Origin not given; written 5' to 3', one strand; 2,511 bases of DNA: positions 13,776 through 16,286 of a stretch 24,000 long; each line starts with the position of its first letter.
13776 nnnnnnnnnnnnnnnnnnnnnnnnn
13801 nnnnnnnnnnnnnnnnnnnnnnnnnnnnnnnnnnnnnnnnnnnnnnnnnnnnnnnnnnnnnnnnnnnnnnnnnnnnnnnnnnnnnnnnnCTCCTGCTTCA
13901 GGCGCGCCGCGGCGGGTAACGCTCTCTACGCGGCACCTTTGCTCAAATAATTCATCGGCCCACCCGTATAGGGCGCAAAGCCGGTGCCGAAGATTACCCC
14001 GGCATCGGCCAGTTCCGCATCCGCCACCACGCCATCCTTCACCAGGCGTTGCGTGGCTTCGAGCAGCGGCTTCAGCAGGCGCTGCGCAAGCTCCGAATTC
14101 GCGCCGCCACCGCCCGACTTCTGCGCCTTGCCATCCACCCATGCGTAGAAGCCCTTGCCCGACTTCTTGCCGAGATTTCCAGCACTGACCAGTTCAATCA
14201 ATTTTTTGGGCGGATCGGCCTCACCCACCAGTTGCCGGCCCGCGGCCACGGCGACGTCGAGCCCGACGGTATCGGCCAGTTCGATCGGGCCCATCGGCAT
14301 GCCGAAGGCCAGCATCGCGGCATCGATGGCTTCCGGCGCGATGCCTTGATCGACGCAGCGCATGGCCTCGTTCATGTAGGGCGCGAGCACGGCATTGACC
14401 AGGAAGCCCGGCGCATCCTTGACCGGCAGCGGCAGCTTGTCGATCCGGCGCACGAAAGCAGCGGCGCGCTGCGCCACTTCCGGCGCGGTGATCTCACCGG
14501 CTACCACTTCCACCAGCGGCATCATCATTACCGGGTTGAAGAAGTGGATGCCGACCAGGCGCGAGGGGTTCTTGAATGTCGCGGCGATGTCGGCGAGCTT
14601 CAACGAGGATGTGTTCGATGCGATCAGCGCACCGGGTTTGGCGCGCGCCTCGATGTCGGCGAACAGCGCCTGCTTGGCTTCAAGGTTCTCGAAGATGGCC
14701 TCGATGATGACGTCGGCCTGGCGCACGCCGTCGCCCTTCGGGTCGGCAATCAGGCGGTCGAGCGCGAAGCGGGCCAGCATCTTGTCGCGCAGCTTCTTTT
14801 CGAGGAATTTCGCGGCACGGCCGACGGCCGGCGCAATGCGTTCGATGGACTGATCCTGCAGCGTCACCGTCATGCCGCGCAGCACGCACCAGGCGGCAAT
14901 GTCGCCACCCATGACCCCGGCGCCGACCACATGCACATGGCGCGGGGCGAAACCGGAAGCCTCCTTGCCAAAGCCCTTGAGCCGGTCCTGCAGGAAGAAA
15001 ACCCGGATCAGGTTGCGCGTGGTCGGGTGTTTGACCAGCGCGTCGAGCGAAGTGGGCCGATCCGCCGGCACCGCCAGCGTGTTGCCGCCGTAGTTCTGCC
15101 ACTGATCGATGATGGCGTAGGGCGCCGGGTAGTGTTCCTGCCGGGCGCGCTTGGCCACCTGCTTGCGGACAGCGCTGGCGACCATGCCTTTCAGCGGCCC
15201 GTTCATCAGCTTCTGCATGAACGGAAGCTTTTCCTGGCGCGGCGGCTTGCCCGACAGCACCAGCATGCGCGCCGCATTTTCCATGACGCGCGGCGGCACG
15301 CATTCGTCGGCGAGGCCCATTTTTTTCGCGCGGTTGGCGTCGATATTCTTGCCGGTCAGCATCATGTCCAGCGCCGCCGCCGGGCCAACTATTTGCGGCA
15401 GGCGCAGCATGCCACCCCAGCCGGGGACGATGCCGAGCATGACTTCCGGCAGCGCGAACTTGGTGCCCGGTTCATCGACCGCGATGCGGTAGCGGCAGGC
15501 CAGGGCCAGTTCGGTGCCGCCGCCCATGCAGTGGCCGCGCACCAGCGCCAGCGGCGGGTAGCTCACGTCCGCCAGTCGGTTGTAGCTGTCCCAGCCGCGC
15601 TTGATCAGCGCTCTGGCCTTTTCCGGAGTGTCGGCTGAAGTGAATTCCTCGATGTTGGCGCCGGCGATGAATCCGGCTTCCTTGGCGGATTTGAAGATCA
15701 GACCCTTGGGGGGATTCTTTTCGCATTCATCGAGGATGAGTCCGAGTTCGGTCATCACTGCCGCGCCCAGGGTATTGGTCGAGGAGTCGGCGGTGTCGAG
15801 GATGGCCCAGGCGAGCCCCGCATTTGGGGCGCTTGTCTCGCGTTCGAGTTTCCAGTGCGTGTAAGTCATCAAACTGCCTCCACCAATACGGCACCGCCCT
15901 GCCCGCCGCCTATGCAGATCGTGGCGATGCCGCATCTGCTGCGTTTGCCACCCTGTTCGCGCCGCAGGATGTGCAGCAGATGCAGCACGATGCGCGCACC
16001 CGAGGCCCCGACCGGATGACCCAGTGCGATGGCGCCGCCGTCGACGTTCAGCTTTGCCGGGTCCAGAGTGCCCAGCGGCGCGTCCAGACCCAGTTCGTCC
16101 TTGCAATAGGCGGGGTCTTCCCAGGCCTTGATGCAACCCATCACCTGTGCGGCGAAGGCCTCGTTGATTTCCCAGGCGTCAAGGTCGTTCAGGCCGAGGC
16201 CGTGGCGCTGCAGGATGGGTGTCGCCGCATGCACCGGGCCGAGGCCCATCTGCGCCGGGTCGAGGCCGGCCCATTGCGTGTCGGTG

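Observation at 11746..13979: Duplicated, synonymously diverged fadB 3' end brackets a 2.2-kb integrase-less islet that splits a beta-oxidation operon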

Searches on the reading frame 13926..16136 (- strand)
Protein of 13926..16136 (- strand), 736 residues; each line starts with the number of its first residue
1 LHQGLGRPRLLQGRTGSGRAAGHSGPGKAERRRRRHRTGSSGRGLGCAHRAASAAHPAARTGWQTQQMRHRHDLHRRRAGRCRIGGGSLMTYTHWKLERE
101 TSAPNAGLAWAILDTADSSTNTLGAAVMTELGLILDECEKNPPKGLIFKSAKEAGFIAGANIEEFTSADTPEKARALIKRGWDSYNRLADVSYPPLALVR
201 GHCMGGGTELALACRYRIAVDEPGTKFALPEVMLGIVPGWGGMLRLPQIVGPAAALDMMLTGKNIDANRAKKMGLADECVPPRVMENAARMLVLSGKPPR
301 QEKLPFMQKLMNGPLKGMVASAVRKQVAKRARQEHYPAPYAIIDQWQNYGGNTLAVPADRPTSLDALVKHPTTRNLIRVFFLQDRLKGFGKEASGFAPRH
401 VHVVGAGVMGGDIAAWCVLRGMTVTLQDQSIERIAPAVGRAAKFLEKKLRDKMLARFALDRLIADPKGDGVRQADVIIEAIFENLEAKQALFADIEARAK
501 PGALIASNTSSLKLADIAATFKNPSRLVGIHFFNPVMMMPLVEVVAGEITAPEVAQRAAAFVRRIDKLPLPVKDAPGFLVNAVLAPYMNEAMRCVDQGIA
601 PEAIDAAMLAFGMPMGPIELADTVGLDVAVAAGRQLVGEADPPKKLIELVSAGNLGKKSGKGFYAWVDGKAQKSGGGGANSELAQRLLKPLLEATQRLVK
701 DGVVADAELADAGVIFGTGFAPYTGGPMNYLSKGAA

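Call 5: search_protein_families(library=pfam, proteins=[window:13926-16136:-], max_evalue=0.01)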
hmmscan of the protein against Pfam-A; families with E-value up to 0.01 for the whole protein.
window:13926-16136:- (736 aa): 5 families
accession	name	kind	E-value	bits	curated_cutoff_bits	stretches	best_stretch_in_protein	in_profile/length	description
PF02737.24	3HCDH_N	-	1.8e-48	165.3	22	1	400-574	1-179/180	3-hydroxyacyl-CoA dehydrogenase, NAD binding domain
PF00378.25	ECH_1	-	5.9e-33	114.7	27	1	119-293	16-187/251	Enoyl-CoA hydratase/isomerase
PF00725.27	3HCDH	-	1.6e-26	93.1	22.1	1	577-666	1-97/97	3-hydroxyacyl-CoA dehydrogenase, C-terminal domain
PF16113.10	ECH_2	-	2.4e-22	80.3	27.2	1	118-293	10-185/335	Enoyl-CoA hydratase/isomerase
PF03446.21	NAD_binding_2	-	0.0023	18.4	21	1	401-511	2-95/161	NAD binding domain of 6-phosphogluconate dehydrogenase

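Call 6: find_related_loci(query=window:13929-15869:-, collection=genome_contigs, flank=9000)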
Query window:13929-15869:- (647 aa) in genome_contigs; peptide patterns used: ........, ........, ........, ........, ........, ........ (x = any residue, [..] = any of these).
420 stretches matched a pattern; 365 encode a relative of the query (tblastn E <= 1e-3); the best 80 are kept; 80 distinct loci.
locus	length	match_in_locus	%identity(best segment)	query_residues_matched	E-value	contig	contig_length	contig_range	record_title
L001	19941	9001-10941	88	2-645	0e+0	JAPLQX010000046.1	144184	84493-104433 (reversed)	MAG: Rhodocyclales bacterium isolate LacPavin_0818_WC45_MAG_63_30 LacPavin_0818_WC45_scaffold_426630, whole genome shotg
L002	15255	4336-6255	89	1-643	0e+0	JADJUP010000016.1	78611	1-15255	MAG: Sulfuritalea sp. isolate Hirt_18-Q3-R61-65_MAXAC.059 tig00023115-10-786490, whole genome shotgun sequence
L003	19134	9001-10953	87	3-644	0e+0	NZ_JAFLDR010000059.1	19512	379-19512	MAG: Sulfuritalea sp. isolate UWPOB_SULF1 gnl_X_HMEKCNED_59, whole genome shotgun sequence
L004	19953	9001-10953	86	2-645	0e+0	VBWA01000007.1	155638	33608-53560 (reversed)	MAG: Rhodocyclaceae bacterium isolate X1_MaxBin.001 scaffold_51, whole genome shotgun sequence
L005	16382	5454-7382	89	2-645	0e+0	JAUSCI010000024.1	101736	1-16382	MAG: Sulfuritalea sp. isolate E14_concoct.bin.1 E14_k141_284060, whole genome shotgun sequence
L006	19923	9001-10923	88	1-645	0e+0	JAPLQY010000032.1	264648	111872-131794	MAG: Rhodocyclales bacterium isolate LacPavin_0818_WC45_MAG_62_25 LacPavin_0818_WC45_scaffold_504051, whole genome shotg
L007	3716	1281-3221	87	2-645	0e+0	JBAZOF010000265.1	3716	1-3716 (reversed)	MAG: Sulfuritalea sp. isolate SO_2017_LW4_88 scaffold_50780_c1_LW137-91_2017, whole genome shotgun sequence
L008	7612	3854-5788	88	1-645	0e+0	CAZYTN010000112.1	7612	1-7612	MAG TPA_asm: uncultured Sulfuritalea sp. isolate binchicken_co232_213 genome assembly, contig: NODE_18409_length_7612_co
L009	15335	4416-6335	87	2-643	0e+0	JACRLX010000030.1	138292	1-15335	MAG: Rhodocyclales bacterium isolate NC_groundwater_1892_Pr3_B-0.1um_64_18 SR2-18-B1_coassembly_213911, whole genome sho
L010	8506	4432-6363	88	1-643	0e+0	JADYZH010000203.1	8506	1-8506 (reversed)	MAG: Sulfuritalea sp. isolate SJ561 c_000000689425, whole genome shotgun sequence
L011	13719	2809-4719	88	5-641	0e+0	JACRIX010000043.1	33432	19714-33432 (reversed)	MAG: Rhodocyclales bacterium isolate NC_groundwater_1814_Pr3_B-0.1um_64_115 SR-2_scaffold_141_1230681, whole genome shot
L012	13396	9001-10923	88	2-645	0e+0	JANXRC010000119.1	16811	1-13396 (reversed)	MAG: Rhodocyclaceae bacterium isolate GL140_6_concoct_142 GL140_6_k141_2019849, whole genome shotgun sequence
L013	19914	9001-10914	88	1-641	0e+0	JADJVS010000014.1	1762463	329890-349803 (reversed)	MAG: Sulfuritalea sp. isolate Hjor_18-Q3-R7-51_MAXAC.006 tig00119763-10-17618800, whole genome shotgun sequence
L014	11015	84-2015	87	5-643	0e+0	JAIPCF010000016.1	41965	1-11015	MAG: Sulfuritalea sp. isolate Tobar13.5m-G16 Tobar13-5m-C1032, whole genome shotgun sequence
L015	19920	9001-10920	87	3-645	0e+0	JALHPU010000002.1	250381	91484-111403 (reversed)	MAG: Sulfuritalea sp. isolate bin.273 c_000000000276, whole genome shotgun sequence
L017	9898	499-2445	86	1-643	0e+0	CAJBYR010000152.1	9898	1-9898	MAG: uncultured beta proteobacterium isolate Loc080925-6m_bin-0485 genome assembly, contig: bin-0485:152/347, whole geno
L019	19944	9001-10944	87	3-643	0e+0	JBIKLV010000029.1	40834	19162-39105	MAG: Sulfuritalea sp. isolate ME2014-08-28_3300035662_group5_bin212 Rohwer_bin2369_scaffold_478_c1, whole genome shotgun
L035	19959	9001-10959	81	2-647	0e+0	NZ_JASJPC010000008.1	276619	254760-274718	MAG: Sulfuritalea sp. isolate MAG_121 NODE_17_length_276619_cov_295.488697, whole genome shotgun sequence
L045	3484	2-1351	88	199-647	0e+0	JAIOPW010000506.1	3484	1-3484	MAG: Rhodocyclales bacterium isolate LakeFargette_0920_ALND_MAG_64_19 LacPavin_0920_ALND_scaffold_561633, whole genome s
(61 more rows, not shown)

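Call 20: search_protein_families(library=ncbifam, proteins=[L035:11015-12379:-, L045:2159-3070:-, L019:11018-11311:+, L017:2806-3792:+, L017:3771-4763:+, L017:4750-5775:+], max_evalue=0.01)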
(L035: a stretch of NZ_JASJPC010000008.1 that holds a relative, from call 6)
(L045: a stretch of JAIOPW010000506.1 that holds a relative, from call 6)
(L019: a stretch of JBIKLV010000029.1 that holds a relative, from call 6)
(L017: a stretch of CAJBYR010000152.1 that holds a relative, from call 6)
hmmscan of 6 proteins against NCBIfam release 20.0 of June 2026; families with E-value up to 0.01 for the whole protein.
L035:11015-12379:- (454 aa): 3 families
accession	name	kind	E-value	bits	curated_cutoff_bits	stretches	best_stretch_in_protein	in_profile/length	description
NF041381.1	XopAC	subfamily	1.9e-08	33.5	450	1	186-300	302-415/451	XopAC/AvrAC family type III secretion system effector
NF046030.1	ProtAdlyltaseSoFic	equivalog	3.1e-07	29.7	550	1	133-443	57-350/361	protein adenylyltransferase Fic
TIGR02613.1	mob_myst_B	hypoth_equivalog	0.0065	16.4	124.4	0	267-307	112-152/186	mobile mystery protein B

L045:2159-3070:- (303 aa): 7 families
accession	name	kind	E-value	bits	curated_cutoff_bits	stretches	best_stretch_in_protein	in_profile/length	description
NF003738.0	PRK05333.1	equivalog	4.2e-116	387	305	1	40-301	19-282/295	NAD-dependent protein deacetylase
NF001753.0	PRK00481.1-3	subfamily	1.8e-55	187.6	243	2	43-171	10-138/252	NAD-dependent protein deacylase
NF040867.1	prot_deacyl_CobB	equivalog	9.7e-53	178.9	320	2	43-172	7-136/242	NAD-dependent protein deacetylase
NF010736.0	PRK14138.1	equivalog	2.2e-43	148.2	395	2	49-171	14-135/244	NAD-dependent deacetylase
NF001754.0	PRK00481.1-4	equivalog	1e-37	129.6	252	2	48-166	17-138/244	NAD-dependent protein deacylase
NF001752.0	PRK00481.1-1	equivalog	1.9e-37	129.1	221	2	45-170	13-142/242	NAD-dependent protein deacylase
NF001755.0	PRK00481.1-5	equivalog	3.5e-20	72.1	318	1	37-164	31-161/278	Sir2 family NAD+-dependent deacetylase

L019:11018-11311:+ (97 aa): 1 family
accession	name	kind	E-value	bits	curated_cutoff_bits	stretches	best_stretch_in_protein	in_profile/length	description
TIGR01552.1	phd_fam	subfamily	2.1e-10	39.8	20.8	1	10-50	7-46/53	type II toxin-antitoxin system prevent-host-death family antitoxin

L017:2806-3792:+ (328 aa): 13 families
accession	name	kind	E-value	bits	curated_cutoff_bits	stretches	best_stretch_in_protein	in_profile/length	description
TIGR02224.1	recomb_XerC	equivalog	1.8e-32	112.9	335.15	1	39-318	3-284/295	tyrosine recombinase XerC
NF001399.0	PRK00283.1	subfamily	2.5e-29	102.5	279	1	33-319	6-291/300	tyrosine recombinase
TIGR02225.1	recomb_XerD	equivalog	2.8e-29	102.4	329.6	1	38-319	2-282/290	site-specific tyrosine recombinase XerD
NF040815.2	recomb_XerA_Arch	equivalog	3.8e-29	102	220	1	74-318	33-261/263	site-specific tyrosine recombinase/integron integrase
NF002331.0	PRK01287.1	subfamily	5.2e-18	65.1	371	1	140-319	137-320/365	site-specific tyrosine recombinase XerC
NF003462.0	PRK05084.1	equivalog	5.7e-18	64.8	267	1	163-315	194-348/360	tyrosine recombinase XerS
TIGR02249.1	integrase_gron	subfamily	7.9e-15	55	265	2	249-312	237-301/315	integron integrase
NF011946.0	PRK15417.1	equivalog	3.1e-12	46.3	435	2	224-312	233-316/337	integron integrase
NF040693.1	recomb_GmtY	equivalog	3.8e-10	39.6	340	1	221-317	336-438/441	gamma-mobile-trio recombinase GmtY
NF007370.0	PRK09870.1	subfamily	4e-08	33.1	221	1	146-312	15-180/200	tyrosine-type DNA invertase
NF007371.0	PRK09871.1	subfamily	1.7e-06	27.7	222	1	162-315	24-178/198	tyrosine-type DNA invertase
NF002685.0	PRK02436.1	equivalog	5e-05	23.2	178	1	166-304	114-239/245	site-specific tyrosine recombinase XerD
NF041502.1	integrase_1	equivalog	0.0054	15.5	350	0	274-310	323-359/484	site-specific integrase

L017:3771-4763:+ (330 aa): 10 families
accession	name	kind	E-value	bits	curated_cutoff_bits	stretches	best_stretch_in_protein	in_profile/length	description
TIGR02224.1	recomb_XerC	equivalog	1.8e-22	80.1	335.15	1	53-303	43-274/295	tyrosine recombinase XerC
TIGR02225.1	recomb_XerD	equivalog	1.4e-20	73.8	329.6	1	33-303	20-271/290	site-specific tyrosine recombinase XerD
NF001399.0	PRK00283.1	subfamily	8.6e-18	64.6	279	1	56-303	53-280/300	tyrosine recombinase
NF040815.2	recomb_XerA_Arch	equivalog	2.2e-16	60.2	220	1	108-305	88-253/263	site-specific tyrosine recombinase/integron integrase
NF002331.0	PRK01287.1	subfamily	5.2e-11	42.1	371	1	111-303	136-309/365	site-specific tyrosine recombinase XerC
NF007371.0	PRK09871.1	subfamily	4e-10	39.5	222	1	149-304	34-172/198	tyrosine-type DNA invertase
NF003462.0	PRK05084.1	equivalog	1.1e-09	37.5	267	1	145-305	199-343/360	tyrosine recombinase XerS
NF007370.0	PRK09870.1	subfamily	1.4e-09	37.8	221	1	143-304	34-177/200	tyrosine-type DNA invertase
TIGR02249.1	integrase_gron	subfamily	2.3e-08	33.8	265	1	142-206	117-181/315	integron integrase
NF011946.0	PRK15417.1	equivalog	2.2e-06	27.1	435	1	107-200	107-190/337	integron integrase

L017:4750-5775:+ (341 aa): 12 families
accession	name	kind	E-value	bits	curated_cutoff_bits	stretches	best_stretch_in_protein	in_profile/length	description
TIGR02224.1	recomb_XerC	equivalog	8.3e-52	176.4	335.15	1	23-311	3-282/295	tyrosine recombinase XerC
TIGR02225.1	recomb_XerD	equivalog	1.2e-46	159.3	329.6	1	22-304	2-272/290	site-specific tyrosine recombinase XerD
NF001399.0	PRK00283.1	subfamily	8.8e-46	156.5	279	1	22-304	11-281/300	tyrosine recombinase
NF040815.2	recomb_XerA_Arch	equivalog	5.9e-41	140.8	220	1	23-308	3-256/263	site-specific tyrosine recombinase/integron integrase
TIGR02249.1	integrase_gron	subfamily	5.8e-21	75.1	265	2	25-219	7-180/315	integron integrase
NF002331.0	PRK01287.1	subfamily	1.7e-20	73.4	371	1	14-305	25-311/365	site-specific tyrosine recombinase XerC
NF003462.0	PRK05084.1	equivalog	7.2e-19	67.7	267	1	154-319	195-357/360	tyrosine recombinase XerS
NF007370.0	PRK09870.1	subfamily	5.8e-14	52.2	221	1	134-304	12-177/200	tyrosine-type DNA invertase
NF011946.0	PRK15417.1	equivalog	8.3e-13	48.2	435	2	51-219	44-195/337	integron integrase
NF007371.0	PRK09871.1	subfamily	3.1e-11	43.2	222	1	134-307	6-175/198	tyrosine-type DNA invertase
NF040693.1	recomb_GmtY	equivalog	0.00028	20.2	340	0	265-307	391-433/441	gamma-mobile-trio recombinase GmtY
NF041502.1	integrase_1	equivalog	0.0012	17.7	350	1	199-308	258-362/484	site-specific integrase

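Call 32: search_protein_families(library=padloc, proteins=[L035:11015-12379:-, L045:2159-3070:-], max_evalue=0.1)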
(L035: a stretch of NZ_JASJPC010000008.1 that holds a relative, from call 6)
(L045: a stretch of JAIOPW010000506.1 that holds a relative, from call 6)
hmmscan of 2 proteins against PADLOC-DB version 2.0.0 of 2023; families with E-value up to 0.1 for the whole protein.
L035:11015-12379:- (454 aa): 10 families
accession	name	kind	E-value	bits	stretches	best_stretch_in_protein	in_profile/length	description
PDLC03963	SoFic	-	3.2e-38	130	1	108-443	35-353/361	-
PDLC04966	PDC-S24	-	1.6e-11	41.8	1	180-302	223-342/497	-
PDLC04840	PDC-S04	-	1e-09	36.5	1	126-297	6-175/227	-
PDLC04836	PDC-S04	-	3e-08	31.2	1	163-295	66-186/244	-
PDLC04839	PDC-S04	-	5.6e-06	24.2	1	278-311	141-174/205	-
PDLC04838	PDC-S04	-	0.00024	19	1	277-304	143-170/209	-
PDLC04837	PDC-S04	-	0.00024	18.5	1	139-292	33-179/234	-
PDLC04965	PDC-S23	-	0.00035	18.1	1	267-303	250-285/327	-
PDLC04963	PDC-S23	-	0.00044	17.8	1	267-301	233-266/312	-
PDLC04848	PDC-S05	-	0.0088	13.6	1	267-307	214-253/291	-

L045:2159-3070:- (303 aa): 4 families
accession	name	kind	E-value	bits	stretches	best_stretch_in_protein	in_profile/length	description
PDLC02419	Aga_SIR2-PNTD1-PNTD2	-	0.016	11.9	1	85-161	85-151/558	Class I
PDLC05061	PDC-S65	-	0.017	12.4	1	107-141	120-154/592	-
PDLC02401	Aga_SIR2-PNTD1-PNTD2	-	0.023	11.5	1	86-146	59-113/524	Class I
PDLC02384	pAgo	-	0.086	9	0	90-145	106-155/1030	-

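Call 85: search_protein_families(library=pfam, alignment_id=A3, max_evalue=0.001)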
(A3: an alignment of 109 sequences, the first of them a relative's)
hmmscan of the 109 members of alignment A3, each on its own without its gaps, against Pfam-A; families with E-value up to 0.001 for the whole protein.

A. member 1, L002:6403-7005:+ (201 aa): 0 families

B. families by the number of members that match (of 109 scanned): 36 families (the first 25 are shown)
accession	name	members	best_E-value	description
PF00892.27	EamA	10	1.9e-35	EamA-like transporter family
PF01035.26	DNA_binding_1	6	1.2e-28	6-O-methylguanine DNA methyltransferase, DNA binding domain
PF12833.13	HTH_18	5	3.9e-13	Helix-turn-helix domain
PF00165.29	HTH_AraC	5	8.8e-07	Bacterial regulatory helix-turn-helix proteins, AraC family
PF13470.12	PIN_3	4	2.6e-20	PIN domain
PF01850.27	PIN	3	0.00024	PIN domain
PF10130.15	PIN_2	2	0.00028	PIN domain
PF00291.31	PALP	1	3.7e-48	Pyridoxal-phosphate dependent enzyme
PF07690.21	MFS_1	1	6e-48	Major Facilitator Superfamily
PF02146.23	SIR2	1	8e-43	Sir2 family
PF01694.28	Rhomboid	1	4e-36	Rhomboid domain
PF07045.17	DUF1330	1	2.5e-25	Domain of unknown function (DUF1330)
PF03547.23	Mem_trans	1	5.8e-19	Membrane transport protein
PF02661.23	Fic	1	7.8e-18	Fic/DOC family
PF14213.11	DUF4325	1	9.1e-14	STAS-like domain of unknown function (DUF4325)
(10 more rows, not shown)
